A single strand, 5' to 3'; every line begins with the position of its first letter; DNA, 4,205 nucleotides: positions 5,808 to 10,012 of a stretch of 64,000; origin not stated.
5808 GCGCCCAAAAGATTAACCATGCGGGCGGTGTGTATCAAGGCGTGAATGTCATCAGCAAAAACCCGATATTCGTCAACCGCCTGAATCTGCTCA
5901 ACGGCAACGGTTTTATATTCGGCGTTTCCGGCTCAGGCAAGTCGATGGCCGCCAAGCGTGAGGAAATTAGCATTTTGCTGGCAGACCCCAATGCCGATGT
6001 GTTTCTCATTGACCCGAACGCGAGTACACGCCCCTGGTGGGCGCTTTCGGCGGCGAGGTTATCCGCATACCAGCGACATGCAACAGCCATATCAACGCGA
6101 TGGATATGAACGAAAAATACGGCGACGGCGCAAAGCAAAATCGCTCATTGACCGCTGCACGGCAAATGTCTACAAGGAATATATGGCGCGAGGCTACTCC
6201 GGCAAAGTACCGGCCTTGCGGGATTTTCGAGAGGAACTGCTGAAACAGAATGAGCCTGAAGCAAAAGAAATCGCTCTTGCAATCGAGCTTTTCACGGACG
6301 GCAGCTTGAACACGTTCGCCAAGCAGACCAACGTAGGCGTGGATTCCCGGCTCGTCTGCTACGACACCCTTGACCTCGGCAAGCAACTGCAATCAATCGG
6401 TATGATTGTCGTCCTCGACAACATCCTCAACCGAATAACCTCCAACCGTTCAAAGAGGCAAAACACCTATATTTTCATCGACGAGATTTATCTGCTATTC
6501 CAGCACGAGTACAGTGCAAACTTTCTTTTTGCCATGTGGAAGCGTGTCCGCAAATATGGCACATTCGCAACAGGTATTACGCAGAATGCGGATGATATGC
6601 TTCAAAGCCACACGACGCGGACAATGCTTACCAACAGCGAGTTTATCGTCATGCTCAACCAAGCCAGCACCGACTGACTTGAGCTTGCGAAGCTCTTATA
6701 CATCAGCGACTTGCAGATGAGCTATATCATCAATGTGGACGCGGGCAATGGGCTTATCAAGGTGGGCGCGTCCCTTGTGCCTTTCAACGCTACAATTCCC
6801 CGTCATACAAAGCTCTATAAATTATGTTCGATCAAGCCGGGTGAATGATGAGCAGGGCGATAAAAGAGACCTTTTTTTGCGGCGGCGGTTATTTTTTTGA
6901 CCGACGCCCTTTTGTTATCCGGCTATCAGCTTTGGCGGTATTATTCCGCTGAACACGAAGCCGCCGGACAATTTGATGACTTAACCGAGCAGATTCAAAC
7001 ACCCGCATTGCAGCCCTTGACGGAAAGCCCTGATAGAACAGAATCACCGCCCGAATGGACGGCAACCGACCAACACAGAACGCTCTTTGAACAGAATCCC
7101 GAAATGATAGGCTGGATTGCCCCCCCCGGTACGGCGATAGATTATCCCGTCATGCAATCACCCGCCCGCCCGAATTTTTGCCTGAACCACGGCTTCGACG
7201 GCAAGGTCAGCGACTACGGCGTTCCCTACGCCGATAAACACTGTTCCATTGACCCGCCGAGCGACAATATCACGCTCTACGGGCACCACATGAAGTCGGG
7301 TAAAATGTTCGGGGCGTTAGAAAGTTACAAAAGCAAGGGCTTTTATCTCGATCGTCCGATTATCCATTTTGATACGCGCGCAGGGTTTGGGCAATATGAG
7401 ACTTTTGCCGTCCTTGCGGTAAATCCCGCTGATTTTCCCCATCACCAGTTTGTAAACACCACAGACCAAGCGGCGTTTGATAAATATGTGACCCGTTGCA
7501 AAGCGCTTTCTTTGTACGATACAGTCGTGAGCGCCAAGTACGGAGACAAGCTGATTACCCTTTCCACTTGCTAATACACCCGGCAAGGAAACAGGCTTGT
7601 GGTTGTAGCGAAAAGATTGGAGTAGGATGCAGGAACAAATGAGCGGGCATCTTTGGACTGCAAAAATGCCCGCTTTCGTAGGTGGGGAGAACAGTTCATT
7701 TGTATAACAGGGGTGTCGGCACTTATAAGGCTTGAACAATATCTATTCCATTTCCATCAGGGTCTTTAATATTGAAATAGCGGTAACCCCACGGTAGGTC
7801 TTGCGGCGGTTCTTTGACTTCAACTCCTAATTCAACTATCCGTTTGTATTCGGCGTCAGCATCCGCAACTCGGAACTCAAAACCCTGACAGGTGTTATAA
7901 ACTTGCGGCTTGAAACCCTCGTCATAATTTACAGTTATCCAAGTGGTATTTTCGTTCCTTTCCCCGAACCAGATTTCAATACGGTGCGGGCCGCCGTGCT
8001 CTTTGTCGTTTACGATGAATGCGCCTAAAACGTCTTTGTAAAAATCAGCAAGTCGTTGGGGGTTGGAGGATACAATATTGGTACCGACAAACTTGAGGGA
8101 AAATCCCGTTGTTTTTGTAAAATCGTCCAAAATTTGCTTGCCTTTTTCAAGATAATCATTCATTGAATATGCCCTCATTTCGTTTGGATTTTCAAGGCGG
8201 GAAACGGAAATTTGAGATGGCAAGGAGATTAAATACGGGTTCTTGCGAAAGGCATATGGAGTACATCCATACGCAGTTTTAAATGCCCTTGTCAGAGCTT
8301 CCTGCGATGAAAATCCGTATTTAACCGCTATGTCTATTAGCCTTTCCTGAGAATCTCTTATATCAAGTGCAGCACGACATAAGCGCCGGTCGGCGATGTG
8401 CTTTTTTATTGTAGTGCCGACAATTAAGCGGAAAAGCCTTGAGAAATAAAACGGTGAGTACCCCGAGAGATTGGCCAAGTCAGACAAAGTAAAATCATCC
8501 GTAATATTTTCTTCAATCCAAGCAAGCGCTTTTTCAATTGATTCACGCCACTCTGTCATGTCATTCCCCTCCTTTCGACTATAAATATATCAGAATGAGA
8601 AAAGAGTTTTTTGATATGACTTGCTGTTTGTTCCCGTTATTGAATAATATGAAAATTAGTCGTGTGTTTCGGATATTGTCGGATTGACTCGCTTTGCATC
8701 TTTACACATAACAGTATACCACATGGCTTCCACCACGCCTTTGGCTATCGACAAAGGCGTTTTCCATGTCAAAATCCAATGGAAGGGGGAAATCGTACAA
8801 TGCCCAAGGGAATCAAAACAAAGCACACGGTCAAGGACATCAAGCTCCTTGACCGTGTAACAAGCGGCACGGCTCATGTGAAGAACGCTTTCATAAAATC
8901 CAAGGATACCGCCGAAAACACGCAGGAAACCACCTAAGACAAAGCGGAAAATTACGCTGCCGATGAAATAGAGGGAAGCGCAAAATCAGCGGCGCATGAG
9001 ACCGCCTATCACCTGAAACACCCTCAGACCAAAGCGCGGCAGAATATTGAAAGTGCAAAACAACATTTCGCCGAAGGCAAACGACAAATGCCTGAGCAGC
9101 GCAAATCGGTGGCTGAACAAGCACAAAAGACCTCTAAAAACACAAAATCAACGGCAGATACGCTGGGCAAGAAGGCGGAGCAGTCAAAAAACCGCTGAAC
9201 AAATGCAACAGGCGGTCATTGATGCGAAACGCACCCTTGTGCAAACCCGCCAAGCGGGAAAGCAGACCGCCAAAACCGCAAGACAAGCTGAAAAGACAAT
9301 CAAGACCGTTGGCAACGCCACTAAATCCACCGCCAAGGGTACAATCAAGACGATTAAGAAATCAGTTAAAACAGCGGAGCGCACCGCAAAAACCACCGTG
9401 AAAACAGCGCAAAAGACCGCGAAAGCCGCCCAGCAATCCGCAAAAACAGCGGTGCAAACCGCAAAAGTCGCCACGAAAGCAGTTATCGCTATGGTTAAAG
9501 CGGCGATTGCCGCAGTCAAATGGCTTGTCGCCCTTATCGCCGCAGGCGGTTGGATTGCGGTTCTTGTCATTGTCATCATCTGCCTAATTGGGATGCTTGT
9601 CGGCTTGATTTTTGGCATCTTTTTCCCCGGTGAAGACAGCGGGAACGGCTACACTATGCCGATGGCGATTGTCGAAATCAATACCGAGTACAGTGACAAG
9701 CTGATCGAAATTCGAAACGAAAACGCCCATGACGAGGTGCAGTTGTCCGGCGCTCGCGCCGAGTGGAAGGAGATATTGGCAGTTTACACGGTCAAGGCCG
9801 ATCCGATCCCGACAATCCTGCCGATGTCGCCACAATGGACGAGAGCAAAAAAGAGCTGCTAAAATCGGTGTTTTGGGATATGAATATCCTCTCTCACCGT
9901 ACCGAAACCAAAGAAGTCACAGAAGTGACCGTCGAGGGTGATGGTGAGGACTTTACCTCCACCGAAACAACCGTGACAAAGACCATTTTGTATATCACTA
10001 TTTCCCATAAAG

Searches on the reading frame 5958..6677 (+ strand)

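Call 20: search_protein_families(library=pfam, proteins=[window:5958-6677:+], max_evalue=0.01)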
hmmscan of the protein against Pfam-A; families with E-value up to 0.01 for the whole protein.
window:5958-6677:+ (239 aa): 2 families
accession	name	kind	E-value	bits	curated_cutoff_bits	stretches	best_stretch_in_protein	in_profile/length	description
PF19044.6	P-loop_TraG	-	1.6e-07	30.8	25.8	1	136-235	220-318/413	TraG P-loop domain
PF12846.13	AAA_10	-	0.00013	21.6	27.5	1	142-221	215-293/362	AAA-like domain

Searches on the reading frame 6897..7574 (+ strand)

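Call 20: search_protein_families(library=pfam, proteins=[window:6897-7574:+], max_evalue=0.01)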
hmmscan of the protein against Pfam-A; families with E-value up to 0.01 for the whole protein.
window:6897-7574:+ (225 aa): 1 family
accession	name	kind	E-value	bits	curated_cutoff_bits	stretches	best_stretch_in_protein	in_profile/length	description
PF04203.18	Sortase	-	1.6e-07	31.6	26.6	1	77-225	4-107/125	Sortase domain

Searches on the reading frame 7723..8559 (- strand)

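Call 16: search_protein_families(library=pfam, proteins=[window:7723-8559:-], max_evalue=0.001)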
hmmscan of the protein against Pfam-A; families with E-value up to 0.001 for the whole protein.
window:7723-8559:- (278 aa): 5 families
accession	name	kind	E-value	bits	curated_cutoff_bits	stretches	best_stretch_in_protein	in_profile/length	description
PF00165.29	HTH_AraC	-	5.8e-20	71.4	26.6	2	15-54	1-40/42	Bacterial regulatory helix-turn-helix proteins, AraC family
PF12833.13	HTH_18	-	4.8e-19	68.9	33.6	1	28-106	1-79/80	Helix-turn-helix domain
PF00903.31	Glyoxalase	-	5.6e-16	59.5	20.6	1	161-273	6-120/121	Glyoxalase/Bleomycin resistance protein/Dioxygenase superfamily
PF18029.7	Glyoxalase_6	-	1e-07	33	23.6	1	165-274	7-105/106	Glyoxalase-like domain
PF12681.13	Glyoxalase_2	-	9.5e-07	29.2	30.1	1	166-277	10-116/118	Glyoxalase-like domain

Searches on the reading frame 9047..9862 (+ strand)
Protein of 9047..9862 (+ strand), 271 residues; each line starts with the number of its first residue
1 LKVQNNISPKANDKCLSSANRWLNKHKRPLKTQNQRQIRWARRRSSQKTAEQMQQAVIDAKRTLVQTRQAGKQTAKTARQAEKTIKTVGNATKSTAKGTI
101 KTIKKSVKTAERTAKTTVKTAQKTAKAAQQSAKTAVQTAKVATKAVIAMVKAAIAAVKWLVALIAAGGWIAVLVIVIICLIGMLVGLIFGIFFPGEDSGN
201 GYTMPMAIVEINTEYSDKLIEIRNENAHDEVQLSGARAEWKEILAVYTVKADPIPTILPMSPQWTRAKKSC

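Call 20: search_protein_families(library=pfam, proteins=[window:9047-9862:+], max_evalue=0.01)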
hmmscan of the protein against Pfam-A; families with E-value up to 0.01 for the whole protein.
window:9047-9862:+ (271 aa): 2 families
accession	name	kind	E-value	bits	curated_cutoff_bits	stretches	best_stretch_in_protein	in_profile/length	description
PF05478.16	Prominin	-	0.0004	19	34.3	1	59-187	320-442/799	Prominin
PF07393.17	Sec10_HB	-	0.002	17.1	26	1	61-165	263-360/637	Exocyst complex component Sec10-like, alpha-helical bundle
